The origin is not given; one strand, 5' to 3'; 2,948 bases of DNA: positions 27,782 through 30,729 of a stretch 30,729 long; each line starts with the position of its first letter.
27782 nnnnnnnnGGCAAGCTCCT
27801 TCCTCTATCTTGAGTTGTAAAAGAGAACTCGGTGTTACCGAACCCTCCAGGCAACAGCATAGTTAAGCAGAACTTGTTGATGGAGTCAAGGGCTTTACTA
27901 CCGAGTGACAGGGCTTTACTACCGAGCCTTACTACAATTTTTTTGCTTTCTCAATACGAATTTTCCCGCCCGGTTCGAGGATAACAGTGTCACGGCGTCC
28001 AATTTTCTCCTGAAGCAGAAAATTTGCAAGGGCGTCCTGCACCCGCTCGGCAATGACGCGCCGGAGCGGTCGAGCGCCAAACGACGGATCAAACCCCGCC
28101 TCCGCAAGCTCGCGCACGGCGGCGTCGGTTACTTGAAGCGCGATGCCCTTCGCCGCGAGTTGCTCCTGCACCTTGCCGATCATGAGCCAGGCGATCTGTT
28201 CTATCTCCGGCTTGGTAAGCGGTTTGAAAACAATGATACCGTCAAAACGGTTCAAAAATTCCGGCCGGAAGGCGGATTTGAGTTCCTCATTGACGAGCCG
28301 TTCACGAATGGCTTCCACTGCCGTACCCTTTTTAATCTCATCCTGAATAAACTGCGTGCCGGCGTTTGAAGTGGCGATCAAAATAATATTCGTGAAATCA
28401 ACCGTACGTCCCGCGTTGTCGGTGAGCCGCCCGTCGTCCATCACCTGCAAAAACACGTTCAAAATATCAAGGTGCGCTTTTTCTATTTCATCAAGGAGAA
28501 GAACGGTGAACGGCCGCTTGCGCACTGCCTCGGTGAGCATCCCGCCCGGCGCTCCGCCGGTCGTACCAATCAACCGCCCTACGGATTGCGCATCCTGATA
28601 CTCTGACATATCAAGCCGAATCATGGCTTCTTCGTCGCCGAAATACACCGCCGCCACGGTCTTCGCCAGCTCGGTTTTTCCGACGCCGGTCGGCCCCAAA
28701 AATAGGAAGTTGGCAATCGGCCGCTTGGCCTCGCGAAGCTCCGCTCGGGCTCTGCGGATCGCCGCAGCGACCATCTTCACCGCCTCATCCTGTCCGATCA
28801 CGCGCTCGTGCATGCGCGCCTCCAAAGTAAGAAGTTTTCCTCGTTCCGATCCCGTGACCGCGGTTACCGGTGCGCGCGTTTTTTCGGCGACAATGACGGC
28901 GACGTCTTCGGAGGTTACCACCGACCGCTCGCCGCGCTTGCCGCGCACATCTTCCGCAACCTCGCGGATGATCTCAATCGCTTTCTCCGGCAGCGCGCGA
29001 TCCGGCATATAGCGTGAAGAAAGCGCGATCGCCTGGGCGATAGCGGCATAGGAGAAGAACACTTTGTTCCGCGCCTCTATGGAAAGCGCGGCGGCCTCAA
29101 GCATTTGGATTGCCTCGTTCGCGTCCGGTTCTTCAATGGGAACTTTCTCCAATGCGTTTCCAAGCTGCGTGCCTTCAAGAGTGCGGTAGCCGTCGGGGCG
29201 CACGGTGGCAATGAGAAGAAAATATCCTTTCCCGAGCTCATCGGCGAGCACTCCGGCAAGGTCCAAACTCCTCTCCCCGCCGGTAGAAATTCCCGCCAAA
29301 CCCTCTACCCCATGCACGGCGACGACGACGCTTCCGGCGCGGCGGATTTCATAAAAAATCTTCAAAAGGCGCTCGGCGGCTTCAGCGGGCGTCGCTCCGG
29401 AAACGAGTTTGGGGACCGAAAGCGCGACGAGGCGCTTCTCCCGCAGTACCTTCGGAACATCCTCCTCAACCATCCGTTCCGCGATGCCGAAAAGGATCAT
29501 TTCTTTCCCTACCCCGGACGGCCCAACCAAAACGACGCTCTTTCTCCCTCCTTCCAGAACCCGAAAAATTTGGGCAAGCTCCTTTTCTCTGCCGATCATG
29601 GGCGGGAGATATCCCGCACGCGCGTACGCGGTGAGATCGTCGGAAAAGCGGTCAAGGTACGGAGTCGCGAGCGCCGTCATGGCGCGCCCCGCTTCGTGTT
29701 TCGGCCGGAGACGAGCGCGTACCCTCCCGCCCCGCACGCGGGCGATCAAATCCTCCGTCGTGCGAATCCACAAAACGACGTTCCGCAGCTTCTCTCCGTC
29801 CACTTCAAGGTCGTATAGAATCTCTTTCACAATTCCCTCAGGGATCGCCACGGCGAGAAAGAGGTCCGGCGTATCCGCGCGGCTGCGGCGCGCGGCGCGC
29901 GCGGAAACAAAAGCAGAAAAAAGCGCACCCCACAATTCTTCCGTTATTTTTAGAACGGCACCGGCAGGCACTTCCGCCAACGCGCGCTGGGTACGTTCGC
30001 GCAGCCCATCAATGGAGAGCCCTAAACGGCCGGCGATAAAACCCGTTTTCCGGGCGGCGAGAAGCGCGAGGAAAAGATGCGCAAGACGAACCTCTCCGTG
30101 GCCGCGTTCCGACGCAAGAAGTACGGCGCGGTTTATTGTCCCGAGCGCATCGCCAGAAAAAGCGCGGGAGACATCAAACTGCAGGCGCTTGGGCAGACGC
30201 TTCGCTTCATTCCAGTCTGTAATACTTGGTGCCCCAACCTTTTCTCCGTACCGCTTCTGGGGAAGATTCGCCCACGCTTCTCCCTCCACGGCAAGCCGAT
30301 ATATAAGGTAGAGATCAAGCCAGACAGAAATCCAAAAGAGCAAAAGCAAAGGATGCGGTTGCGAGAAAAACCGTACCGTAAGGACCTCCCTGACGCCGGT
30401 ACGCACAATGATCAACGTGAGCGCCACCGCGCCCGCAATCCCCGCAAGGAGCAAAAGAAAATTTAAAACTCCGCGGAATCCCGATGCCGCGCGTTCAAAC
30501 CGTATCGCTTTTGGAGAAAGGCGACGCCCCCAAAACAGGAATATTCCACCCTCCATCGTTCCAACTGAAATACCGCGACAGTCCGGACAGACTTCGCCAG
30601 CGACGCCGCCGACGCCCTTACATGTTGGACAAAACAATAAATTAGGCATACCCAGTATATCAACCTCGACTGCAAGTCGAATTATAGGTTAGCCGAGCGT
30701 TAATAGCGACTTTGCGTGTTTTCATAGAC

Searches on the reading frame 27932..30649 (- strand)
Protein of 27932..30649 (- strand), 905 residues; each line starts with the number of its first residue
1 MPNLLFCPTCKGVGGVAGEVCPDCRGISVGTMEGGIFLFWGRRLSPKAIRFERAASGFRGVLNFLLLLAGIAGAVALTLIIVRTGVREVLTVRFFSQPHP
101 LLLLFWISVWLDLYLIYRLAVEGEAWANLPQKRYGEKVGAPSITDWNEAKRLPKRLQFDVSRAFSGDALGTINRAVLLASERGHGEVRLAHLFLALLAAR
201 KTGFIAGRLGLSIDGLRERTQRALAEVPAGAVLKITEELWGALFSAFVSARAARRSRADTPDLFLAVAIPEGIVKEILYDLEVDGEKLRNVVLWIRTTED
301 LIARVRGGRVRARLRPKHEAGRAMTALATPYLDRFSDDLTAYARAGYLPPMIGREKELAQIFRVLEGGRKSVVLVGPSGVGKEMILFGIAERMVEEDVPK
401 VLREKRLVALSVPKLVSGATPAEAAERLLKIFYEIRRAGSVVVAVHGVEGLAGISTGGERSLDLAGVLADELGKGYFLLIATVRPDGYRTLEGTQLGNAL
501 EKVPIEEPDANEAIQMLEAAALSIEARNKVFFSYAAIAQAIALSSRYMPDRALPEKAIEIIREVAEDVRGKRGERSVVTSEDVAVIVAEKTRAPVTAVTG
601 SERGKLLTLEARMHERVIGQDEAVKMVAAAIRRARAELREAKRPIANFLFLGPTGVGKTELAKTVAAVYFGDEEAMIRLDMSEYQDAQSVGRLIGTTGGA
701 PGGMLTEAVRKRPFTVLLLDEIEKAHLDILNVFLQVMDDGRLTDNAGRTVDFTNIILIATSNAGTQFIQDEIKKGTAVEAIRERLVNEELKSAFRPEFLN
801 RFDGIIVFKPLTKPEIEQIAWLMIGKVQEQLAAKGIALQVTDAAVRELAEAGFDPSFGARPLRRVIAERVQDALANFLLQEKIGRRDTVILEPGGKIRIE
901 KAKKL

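Call 42: search_protein_families(library=pfam, proteins=[window:27932-30649:-], max_evalue=0.00001)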
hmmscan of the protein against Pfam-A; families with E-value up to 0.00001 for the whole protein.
window:27932-30649:- (905 aa): 8 families
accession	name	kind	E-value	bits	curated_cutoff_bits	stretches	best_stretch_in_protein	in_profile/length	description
PF07724.20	AAA_2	-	1.8e-54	184.6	27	1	643-803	1-164/166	AAA domain (Cdc48 subfamily)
PF10431.15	ClpB_D2-small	-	4.6e-23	81.5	21.9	1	811-890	1-80/81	C-terminal, D2-small domain, of ClpB protein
PF07728.20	AAA_5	-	1.2e-14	54.9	22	1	647-765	1-125/139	AAA domain (dynein-related subfamily)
PF00004.35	AAA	-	8.4e-14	52.6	21.2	1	649-763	2-110/131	ATPase family associated with various cellular activities (AAA)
PF17871.7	AAA_lid_9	-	5.8e-11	42.7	22.8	1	510-575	2-67/104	AAA lid domain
PF00158.32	Sigma54_activat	-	1.7e-09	38.1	20.2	1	629-775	6-152/168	Sigma-54 interaction domain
PF02861.25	Clp_N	-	9e-06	26.2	20.7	0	176-224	2-52/53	Clp amino terminal domain, pathogenicity island component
PF01078.27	Mg_chelatase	-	9.8e-06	25.5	20.3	0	646-668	23-45/207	Magnesium chelatase, subunit ChlI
